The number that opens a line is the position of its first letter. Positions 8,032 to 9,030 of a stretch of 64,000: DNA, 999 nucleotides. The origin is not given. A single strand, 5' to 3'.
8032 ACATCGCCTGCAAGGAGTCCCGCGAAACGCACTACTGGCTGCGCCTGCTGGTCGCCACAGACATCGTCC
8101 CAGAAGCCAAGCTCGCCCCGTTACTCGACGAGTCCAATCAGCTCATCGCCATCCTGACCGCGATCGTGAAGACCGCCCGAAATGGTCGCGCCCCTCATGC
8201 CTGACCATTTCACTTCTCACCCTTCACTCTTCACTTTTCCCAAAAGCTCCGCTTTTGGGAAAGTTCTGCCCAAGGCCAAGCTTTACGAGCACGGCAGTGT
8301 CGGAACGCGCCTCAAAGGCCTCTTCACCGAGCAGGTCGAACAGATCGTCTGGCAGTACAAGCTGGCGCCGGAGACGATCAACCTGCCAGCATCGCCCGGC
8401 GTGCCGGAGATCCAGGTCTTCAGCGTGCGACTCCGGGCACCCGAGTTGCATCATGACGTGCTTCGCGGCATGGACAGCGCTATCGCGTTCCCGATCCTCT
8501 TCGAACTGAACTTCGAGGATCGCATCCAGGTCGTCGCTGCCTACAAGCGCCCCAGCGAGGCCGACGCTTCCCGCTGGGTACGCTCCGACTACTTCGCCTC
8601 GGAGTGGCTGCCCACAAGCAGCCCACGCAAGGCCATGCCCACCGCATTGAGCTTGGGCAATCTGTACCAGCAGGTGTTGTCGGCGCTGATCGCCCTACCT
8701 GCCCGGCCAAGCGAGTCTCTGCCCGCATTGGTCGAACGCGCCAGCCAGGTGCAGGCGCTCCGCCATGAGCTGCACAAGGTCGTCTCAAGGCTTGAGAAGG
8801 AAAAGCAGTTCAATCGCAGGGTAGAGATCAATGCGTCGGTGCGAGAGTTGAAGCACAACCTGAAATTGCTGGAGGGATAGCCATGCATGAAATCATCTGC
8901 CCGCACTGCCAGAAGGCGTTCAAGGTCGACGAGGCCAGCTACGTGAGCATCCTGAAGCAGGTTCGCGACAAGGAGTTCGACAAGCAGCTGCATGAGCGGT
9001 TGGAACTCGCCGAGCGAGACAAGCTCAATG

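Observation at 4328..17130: Eight-gene co-directional island with a Type III-like Mod/Res core embedded among SNF2 helicase, DUF4391, DUF2130 and AlbA_2 genes, matching no named defence system I can identify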

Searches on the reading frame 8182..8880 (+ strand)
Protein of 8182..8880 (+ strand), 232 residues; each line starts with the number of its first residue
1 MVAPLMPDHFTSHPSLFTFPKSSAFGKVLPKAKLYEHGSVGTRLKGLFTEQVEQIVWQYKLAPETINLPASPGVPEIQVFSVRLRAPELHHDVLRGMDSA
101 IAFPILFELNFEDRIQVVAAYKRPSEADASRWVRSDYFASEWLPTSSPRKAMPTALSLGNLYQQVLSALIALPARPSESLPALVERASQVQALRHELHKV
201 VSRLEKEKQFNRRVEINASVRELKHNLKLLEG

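Call 4: search_protein_families(library=pfam, proteins=[window:8182-8880:+], max_evalue=0.01)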
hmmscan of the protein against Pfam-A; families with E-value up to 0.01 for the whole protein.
window:8182-8880:+ (232 aa): 1 family
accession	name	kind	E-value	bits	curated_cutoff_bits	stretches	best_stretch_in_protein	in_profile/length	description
PF14335.11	DUF4391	-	9.3e-57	193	29.9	1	17-227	1-232/232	Domain of unknown function (DUF4391)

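Call 5: search_protein_families(library=padloc, proteins=[window:8182-8880:+], max_evalue=0.001)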
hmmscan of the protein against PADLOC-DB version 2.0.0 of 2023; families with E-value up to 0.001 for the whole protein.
window:8182-8880:+ (232 aa): 0 families

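Call 6: search_protein_families(library=ncbifam, proteins=[window:8182-8880:+], max_evalue=0.001)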
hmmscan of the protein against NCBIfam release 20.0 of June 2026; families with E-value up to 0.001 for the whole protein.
window:8182-8880:+ (232 aa): 0 families

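Call 9: find_homologous_proteins(query=window:8182-8880:+)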
Query window:8182-8880:+ (232 aa): 5577 proteins with E <= 0.001 among 5986 candidates; the best 120 are listed.
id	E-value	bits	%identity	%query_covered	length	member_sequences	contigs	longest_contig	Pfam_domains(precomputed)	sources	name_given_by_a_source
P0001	4.6e-144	496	100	98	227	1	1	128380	PF14335.12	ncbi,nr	ncbi:MAG: DUF4391 domain-containing protein [Proteobacteria bacterium]|nr:DUF4391 domain-containing 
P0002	1.5e-125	435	89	94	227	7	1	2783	PF14335.12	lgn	-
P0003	8.7e-100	351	71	97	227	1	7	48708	PF14335.12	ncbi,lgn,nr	ncbi:MAG: DUF4391 domain-containing protein [Proteobacteria bacterium]|nr:DUF4391 domain-containing 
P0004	1.6e-99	350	74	96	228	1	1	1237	PF14335.12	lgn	-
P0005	5.3e-97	342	69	97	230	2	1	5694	PF14335.12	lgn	-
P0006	5.4e-97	342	71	94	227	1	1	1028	PF14335.12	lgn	-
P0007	6.3e-97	342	71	94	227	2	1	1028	PF14335.12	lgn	-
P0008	7.1e-97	342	72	94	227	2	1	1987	PF14335.12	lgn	-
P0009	7.1e-97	342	71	94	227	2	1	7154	PF14335.12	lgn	-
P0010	2.9e-96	340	70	95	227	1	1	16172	PF14335.12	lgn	-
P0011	4.6e-96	339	70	94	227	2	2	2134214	PF14335.12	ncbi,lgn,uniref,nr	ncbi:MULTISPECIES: DUF4391 domain-containing protein [unclassified Rhodanobacter]|uniref:DUF4391 dom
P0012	1.6e-95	337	70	94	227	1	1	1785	PF14335.12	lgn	-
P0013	1.9e-95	337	69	94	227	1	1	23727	PF14335.12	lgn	-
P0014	4.3e-95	336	69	95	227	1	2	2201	PF14335.12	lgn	-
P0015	6.7e-95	335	68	97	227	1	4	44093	PF14335.12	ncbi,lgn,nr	ncbi:MAG: DUF4391 domain-containing protein [Xanthomonadaceae bacterium]|nr:DUF4391 domain-containin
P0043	7.2e-92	325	65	97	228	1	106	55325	PF14335.12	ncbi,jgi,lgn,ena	jgi:hypothetical protein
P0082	1.8e-88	314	66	95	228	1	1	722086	PF14335.12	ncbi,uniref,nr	ncbi:methyl-accepting chemotaxis protein [Alcaligenes faecalis]|uniref:DUF4391 domain-containing pro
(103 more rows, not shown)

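Call 10: find_encoding_contigs(protein=P0011, flank=10000, max_places=2)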
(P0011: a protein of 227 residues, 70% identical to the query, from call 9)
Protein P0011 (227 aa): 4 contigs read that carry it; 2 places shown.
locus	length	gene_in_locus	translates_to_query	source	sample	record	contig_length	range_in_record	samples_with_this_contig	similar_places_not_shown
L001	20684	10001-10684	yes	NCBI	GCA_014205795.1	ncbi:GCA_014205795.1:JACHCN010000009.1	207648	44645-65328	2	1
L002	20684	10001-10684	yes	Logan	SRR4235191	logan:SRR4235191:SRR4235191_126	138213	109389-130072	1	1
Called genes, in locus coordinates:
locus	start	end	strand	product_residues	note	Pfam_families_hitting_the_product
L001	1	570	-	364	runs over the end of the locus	PF02885:Glycos_trans_3N, PF00591:Glycos_transf_3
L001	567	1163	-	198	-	PF00117:GATase, PF07722:Peptidase_C26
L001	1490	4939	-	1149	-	PF02463:SMC_N (faint), PF13514:AAA_27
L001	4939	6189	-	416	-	PF00149:Metallophos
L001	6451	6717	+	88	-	PF12728:HTH_17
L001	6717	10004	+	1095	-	PF00176:SNF2-rel_dom, PF00270:DEAD (weak), PF04851:ResIII, PF00271:Helicase_C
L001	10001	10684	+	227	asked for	PF14335:DUF4391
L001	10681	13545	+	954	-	-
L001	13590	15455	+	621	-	PF01555:N6_N4_Mtase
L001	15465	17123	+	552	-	PF04326:SLFN_AlbA_2, PF13749:HATPase_c_4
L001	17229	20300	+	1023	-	PF04851:ResIII, PF00270:DEAD (weak), PF19778:RE_endonuc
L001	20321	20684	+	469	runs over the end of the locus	-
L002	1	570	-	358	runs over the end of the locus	PF02885:Glycos_trans_3N, PF00591:Glycos_transf_3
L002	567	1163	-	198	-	PF00117:GATase, PF07722:Peptidase_C26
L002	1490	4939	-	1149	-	PF02463:SMC_N (faint), PF13476:AAA_23 (faint), PF13514:AAA_27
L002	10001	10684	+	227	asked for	PF14335:DUF4391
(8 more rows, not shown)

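Call 11: find_encoding_contigs(protein=P0082, flank=10000, max_places=2)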
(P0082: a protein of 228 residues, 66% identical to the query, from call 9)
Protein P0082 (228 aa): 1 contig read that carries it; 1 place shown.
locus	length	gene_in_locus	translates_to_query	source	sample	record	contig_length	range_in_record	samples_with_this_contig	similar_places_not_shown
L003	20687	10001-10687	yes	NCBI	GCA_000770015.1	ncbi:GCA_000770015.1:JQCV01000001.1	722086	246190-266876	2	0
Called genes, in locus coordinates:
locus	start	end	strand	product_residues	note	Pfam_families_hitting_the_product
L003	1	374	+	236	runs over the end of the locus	PF01613:Flavin_Reduct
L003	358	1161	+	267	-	PF01557:FAA_hydrolase (weak)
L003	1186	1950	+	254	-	PF03328:HpcH_HpaI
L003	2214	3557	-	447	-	PF13420:Acetyltransf_4, PF00583:Acetyltransf_1, PF13673:Acetyltransf_10, PF13508:Acetyltransf_7, PF08445:FR47, PF04439:Adenyl_transf (weak)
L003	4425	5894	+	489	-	PF00005:ABC_tran (faint), PF13304:AAA_21, PF13175:AAA_15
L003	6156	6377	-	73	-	-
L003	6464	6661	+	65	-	PF12728:HTH_17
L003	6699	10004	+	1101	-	PF00176:SNF2-rel_dom, PF00270:DEAD (weak), PF04851:ResIII, PF00271:Helicase_C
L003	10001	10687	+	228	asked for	PF14335:DUF4391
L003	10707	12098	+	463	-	PF13289:SIR2_2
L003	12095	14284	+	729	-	PF01935:DUF87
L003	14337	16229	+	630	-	PF01555:N6_N4_Mtase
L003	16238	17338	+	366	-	PF17761:DUF1016_N, PF06250:YhcG_C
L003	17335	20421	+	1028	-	PF04851:ResIII, PF00270:DEAD (faint), PF19778:RE_endonuc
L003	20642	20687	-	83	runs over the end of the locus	-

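Call 12: find_encoding_contigs(protein=P0043, flank=10000, max_places=4)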
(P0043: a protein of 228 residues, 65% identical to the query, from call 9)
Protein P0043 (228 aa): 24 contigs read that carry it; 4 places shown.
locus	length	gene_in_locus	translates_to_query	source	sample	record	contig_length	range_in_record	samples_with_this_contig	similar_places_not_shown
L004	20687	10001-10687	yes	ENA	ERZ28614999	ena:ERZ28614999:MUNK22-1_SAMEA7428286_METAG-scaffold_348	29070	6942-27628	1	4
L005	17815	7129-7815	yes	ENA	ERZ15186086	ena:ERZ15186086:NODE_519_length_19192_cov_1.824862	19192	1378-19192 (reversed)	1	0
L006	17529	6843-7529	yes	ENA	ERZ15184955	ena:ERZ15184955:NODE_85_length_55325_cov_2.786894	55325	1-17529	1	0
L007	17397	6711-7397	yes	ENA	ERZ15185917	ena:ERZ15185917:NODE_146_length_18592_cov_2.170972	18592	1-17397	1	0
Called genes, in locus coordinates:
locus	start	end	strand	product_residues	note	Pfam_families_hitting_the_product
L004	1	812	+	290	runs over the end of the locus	PF03476:MOSC_N, PF03473:MOSC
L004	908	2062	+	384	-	-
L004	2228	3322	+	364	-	PF01926:MMR_HSR1, PF02421:FeoB_N, PF06071:YchF-GTPase_C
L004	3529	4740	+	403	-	PF13356:Arm-DNA-bind_3, PF14659:Phage_int_SAM_3 (weak), PF22022:Phage_int_M, PF00589:Phage_integrase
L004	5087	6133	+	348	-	PF02661:Fic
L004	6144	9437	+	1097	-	PF00176:SNF2-rel_dom, PF00270:DEAD (weak), PF04851:ResIII, PF00271:Helicase_C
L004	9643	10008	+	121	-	PF05635:23S_rRNA_IVP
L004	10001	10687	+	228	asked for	PF14335:DUF4391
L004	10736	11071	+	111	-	-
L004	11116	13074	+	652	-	PF01555:N6_N4_Mtase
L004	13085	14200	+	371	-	PF13784:Fic_N, PF02661:Fic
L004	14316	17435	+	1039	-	PF04851:ResIII, PF00270:DEAD (faint), PF19778:RE_endonuc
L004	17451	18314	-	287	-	PF12834:Phage_int_SAM_2, PF12835:Integrase_1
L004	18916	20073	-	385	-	-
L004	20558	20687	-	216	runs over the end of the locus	PF13532:2OG-FeII_Oxy_2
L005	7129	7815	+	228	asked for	PF14335:DUF4391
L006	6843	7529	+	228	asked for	PF14335:DUF4391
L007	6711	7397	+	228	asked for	PF14335:DUF4391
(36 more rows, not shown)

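Call 25: search_protein_representatives(protein=window:8197-8880:+)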
Query: 227 residues. Proteins with E-value up to 0.001 (for the whole library): 1487; up to 1e-10: 830; up to 1e-30: 222. The best 150 are listed.
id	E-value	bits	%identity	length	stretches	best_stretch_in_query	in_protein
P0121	6.9e-77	274.5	57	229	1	6-223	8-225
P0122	1.0e-67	244.5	51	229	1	7-225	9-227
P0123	2.2e-67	243.5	53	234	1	7-223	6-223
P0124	1.5e-65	237.5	50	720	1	7-223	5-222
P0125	3.1e-65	236.5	50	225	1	12-223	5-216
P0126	4.5e-64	232.7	53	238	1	7-225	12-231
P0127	1.3e-60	221.4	46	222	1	10-225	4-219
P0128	3.9e-59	216.5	51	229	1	11-223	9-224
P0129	8.5e-59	215.4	47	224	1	11-226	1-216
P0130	8.3e-58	212.2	47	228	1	10-227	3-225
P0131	3.6e-57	210.1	48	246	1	9-220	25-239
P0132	1.4e-56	208.2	46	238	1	8-223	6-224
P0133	3.2e-56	207.0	51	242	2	11-105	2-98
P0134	8.6e-56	205.6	46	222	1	11-225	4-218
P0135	1.7e-55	204.6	47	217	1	11-225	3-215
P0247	4.7e-39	150.9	40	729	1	38-225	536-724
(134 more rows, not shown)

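Call 30: find_related_loci(query=A2, collection=genome_contigs, flank=10000)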
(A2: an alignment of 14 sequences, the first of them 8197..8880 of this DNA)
Query A2 (227 aa) in genome_contigs; peptide patterns used: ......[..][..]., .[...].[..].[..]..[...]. (x = any residue, [..] = any of these).
584 stretches matched a pattern; 561 encode a relative of the query (tblastn E <= 1e-3); the best 80 are kept; 80 distinct loci.
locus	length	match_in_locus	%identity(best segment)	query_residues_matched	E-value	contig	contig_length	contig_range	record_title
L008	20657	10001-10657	70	8-226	4e-104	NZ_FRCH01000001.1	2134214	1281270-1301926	Rhodanobacter sp. OK091, whole genome shotgun sequence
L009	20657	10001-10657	70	8-226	4e-104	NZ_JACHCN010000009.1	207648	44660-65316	Rhodanobacter sp. MP7CTX1 Ga0401200_09, whole genome shotgun sequence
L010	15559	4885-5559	68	1-225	3e-98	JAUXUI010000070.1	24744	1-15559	MAG: Lysobacteraceae bacterium isolate C15_concoct.bin.108 C15_k141_142356, whole genome shotgun sequence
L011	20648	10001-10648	67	10-225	2e-96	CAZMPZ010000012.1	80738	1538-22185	MAG TPA_asm: uncultured Rhodanobacter sp. isolate binchicken_co351_18 genome assembly, contig: NODE_288_length_80738_cov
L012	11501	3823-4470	66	10-225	2e-94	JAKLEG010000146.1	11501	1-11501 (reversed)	MAG: Myxococcota bacterium isolate RA.bin128 RA.bin128_146, whole genome shotgun sequence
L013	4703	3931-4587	65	7-225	2e-94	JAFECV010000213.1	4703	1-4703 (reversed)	MAG: Proteobacteria bacterium isolate SZAS-46 LIN-609__213__length-4703, whole genome shotgun sequence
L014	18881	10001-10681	62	1-227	4e-93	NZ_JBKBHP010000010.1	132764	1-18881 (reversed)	MAG: Hylemonella sp. isolate 21H_026.bin.45 NODE_213_length_132764_cov_40.682757, whole genome shotgun sequence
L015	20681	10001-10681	61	1-227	4e-93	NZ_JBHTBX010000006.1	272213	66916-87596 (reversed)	Hydrogenophaga bisanensis strain CCUG 54518 GCM70025278_19, whole genome shotgun sequence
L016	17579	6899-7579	62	1-227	7e-93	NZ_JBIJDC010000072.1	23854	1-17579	MAG: Zoogloea sp. isolate ME2006-08-22D15_3300044611_group2_bin171 Rohwer_bin2376_scaffold_1573_c1, whole genome shotgun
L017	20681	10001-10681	62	1-227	6e-93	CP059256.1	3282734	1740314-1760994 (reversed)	MAG: Burkholderiaceae bacterium isolate SSC6 chromosome, complete genome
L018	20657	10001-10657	63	7-225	2e-92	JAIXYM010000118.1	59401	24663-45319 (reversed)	MAG: Oxalobacteraceae bacterium isolate D8_MAG_00015 pond_D8_MAG_00015_000000000158, whole genome shotgun sequence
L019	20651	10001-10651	64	10-226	2e-92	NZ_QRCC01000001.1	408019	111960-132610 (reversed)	Nitrosomonas sp. HPC101 HPC101_contig000001, whole genome shotgun sequence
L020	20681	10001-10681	61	1-227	2e-92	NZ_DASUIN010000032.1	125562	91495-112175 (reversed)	MAG: Aquabacterium sp. isolate SMAG_U1461 k141_1195335, whole genome shotgun sequence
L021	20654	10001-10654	65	8-225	3e-92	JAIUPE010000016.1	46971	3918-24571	MAG: Proteobacteria bacterium isolate RHODO3 3300009517-bin.46~Ga0102832_1000617, whole genome shotgun sequence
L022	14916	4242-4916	63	1-225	4e-92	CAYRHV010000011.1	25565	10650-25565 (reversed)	MAG TPA_asm: uncultured Ottowia sp. isolate SRP193661_co1_109 genome assembly, contig: NODE_1987_length_25565_cov_80.997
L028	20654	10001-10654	64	8-225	2e-90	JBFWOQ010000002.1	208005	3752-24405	MAG: Porticoccaceae bacterium isolate CA_2019_TPBF_14 NODE_619_length_208005_cov_8.817850_TPBF, whole genome shotgun seq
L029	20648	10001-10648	63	10-225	7e-90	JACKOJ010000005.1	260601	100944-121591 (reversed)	MAG: Pseudomonadales bacterium isolate HK-STAS-PROT-167 HK-STAS-PROT-167_5, whole genome shotgun sequence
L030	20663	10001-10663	62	6-226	6e-90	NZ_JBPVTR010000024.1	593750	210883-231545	Pseudochrobactrum sp. HB0163 k141_48, whole genome shotgun sequence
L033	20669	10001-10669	61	5-227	6e-90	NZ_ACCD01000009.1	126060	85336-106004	Yersinia rohdei ATCC 43380 contig00268, whole genome shotgun sequence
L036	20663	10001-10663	65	9-225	7e-89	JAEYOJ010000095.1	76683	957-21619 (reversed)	MAG: Proteobacteria bacterium isolate OH_CBB_149 k127_455083, whole genome shotgun sequence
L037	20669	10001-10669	60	5-227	1e-88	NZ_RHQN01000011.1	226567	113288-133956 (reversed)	Pseudomonas sp. v388 NODE_11_length_226567_cov_51.213073, whole genome shotgun sequence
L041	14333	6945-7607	60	6-226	9e-88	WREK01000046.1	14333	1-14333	MAG: Betaproteobacteria bacterium isolate Lab288P3bin88 Ga0123353_10008062, whole genome shotgun sequence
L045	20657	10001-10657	61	7-225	1e-87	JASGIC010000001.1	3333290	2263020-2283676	MAG: Steroidobacteraceae bacterium isolate 5N026 JMF-2111-06-0005.ont.bin.26_0, whole genome shotgun sequence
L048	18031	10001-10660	60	10-225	6e-87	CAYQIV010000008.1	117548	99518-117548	MAG TPA_asm: uncultured Chromatiaceae bacterium isolate SRP239054_co1_5 genome assembly, contig: NODE_84_length_117548_c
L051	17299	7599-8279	59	4-227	2e-86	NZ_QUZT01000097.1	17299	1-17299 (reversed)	Pseudomonas nabeulensis strain E10B contig00097, whole genome shotgun sequence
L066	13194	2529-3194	59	8-225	2e-84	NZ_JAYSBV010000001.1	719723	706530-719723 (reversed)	MAG: Zoogloea sp. isolate XM6_XAHMGE1bin.30 NODE_2_length_719723_cov_4.815517, whole genome shotgun sequence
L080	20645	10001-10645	57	11-225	7e-81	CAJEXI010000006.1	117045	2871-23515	MAG: uncultured Chlorobiaceae bacterium isolate RF-1857-SP43-464-F4_S21 genome assembly, contig: NODE_6_length_117045_co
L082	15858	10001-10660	59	10-225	4e-81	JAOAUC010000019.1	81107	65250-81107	MAG: Zoogloea oleivorans isolate AF21_PE0_T1_S7_64_23 T1_S7_140_length_81107_cov_15, whole genome shotgun sequence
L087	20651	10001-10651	57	9-225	2e-80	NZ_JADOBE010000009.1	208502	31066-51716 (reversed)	Pseudomonas sp. N040 scaffold_9, whole genome shotgun sequence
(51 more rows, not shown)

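Call 34: predict_structure(alignment_id=A1)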
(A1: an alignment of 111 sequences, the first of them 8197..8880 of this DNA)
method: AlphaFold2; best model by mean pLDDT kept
length: 227 residues; sequences in the alignment: 111
mean_pLDDT: 96.4   pTM: 0.90
mean pLDDT of the five models: 96.4, 96.2, 95.9, 95.4, 95.0
residues with pLDDT >= 90: 217; 70-90: 7; 50-70: 3; < 50: 0
segments of 3 or more residues with pLDDT < 50: none
pLDDT, mean of each block of 10 residues (from residue 1): 76 98 97 92 98 98 98 98 97 97 98 98 97 97 97 98 97 97 97 98 98 98 97
secondary structure, 60 per line:
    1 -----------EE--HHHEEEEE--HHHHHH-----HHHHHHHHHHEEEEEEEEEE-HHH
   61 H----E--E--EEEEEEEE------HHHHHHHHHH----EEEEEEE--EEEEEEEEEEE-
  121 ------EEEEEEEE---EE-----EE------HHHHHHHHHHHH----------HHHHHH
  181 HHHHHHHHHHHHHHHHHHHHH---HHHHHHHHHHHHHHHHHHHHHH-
elements in order: E19-23 H26-31 H37-46 E47-56 H58-61 E72-79 H86-95 E100-106 E109-119 E127-134 H153-164 H175-201 H205-226

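Call 38: search_solved_structures(query=A1, max_evalue=1)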
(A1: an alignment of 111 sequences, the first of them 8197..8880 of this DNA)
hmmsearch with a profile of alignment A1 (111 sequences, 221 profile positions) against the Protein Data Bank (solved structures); distinct sequences matched with E-value up to 1: 1.
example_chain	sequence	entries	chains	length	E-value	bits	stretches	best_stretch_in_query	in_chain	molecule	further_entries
6ch3_B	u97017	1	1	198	0.61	12.6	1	142-179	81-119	Flagellar secretion chaperone FliS,Flagellin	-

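Call 40: fold_search(model_id=the predicted structure, library=pdb)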
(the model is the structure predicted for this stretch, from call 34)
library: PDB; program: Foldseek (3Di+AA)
matches with E <= 10: 415; with E <= 0.001: 0
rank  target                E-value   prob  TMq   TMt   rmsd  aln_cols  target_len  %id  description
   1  2bbh                  4.6e-02  0.13  0.13  0.14  16.4       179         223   11  X-ray structure of T.maritima CorA soluble domain (released 2005-12-13)
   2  9qiw_CJ               4.9e-02  0.12  0.14  0.12  19.5       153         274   11  Human pre-60S - State 3 (released 2025-04-30)
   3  3bio_B                5.5e-02  0.33  0.21  0.17  14.9       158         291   12  Crystal structure of oxidoreductase (Gfo/Idh/MocA family member) from Porphyromonas gingivalis W83 (released 2007-12-25)
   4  8rl2_CJ               5.9e-02  0.08  0.13  0.11  18.7       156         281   10  Human pre-60S - State 5 (released 2025-01-15)
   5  3bio_A                6.6e-02  0.30  0.21  0.17  15.0       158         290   12  Crystal structure of oxidoreductase (Gfo/Idh/MocA family member) from Porphyromonas gingivalis W83 (released 2007-12-25)
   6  5gz1_B                1.5e-01  0.20  0.21  0.16  15.3       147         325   11  Structure of substrate/cofactor-free D-amino acid dehydrogenase (released 2017-04-12)
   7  6zqd_CJ               1.5e-01  0.10  0.15  0.13   9.6        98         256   12  Cryo-EM structure of the 90S pre-ribosome from Saccharomyces cerevisiae, state Post-A1 (released 2020-09-23)
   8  5o9e_A                1.5e-01  0.11  0.15  0.16  10.3       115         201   11  Crystal structure of the Imp4-Mpp10 complex from Chaetomium thermophilum (released 2017-08-30)
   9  9n73_SM               1.6e-01  0.10  0.15  0.14   9.0        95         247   13  SSU processome maturation and disassembly, State G (released 2025-10-29)
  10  8eth_x                2.8e-01  0.06  0.15  0.12  15.0       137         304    6  Ytm1 associated 60S nascent ribosome State 1B (released 2022-11-30)
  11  5gz1_A                3.0e-01  0.12  0.19  0.14  15.3       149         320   11  Structure of substrate/cofactor-free D-amino acid dehydrogenase (released 2017-04-12)
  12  2zvf_F                3.4e-01  0.14  0.18  0.22   8.3       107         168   13  Crystal structure of Archaeoglobus fulgidus alanyl-tRNA synthetase C-terminal dimerization domain (released 2009-06-30)
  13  6c0f_I                3.4e-01  0.10  0.15  0.13   9.4        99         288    9  Yeast nucleolar pre-60S ribosomal subunit (state 2) (released 2018-03-14)
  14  7mqa_SM               3.4e-01  0.08  0.15  0.13   9.9        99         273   12  Cryo-EM structure of the human SSU processome, state post-A1 (released 2021-09-22)
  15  7zrz_CP1              3.6e-01  0.13  0.17  0.17  10.9       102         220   15  Structure of the human tRNA splicing endonuclease defines substrate recognition (released 2023-05-17)
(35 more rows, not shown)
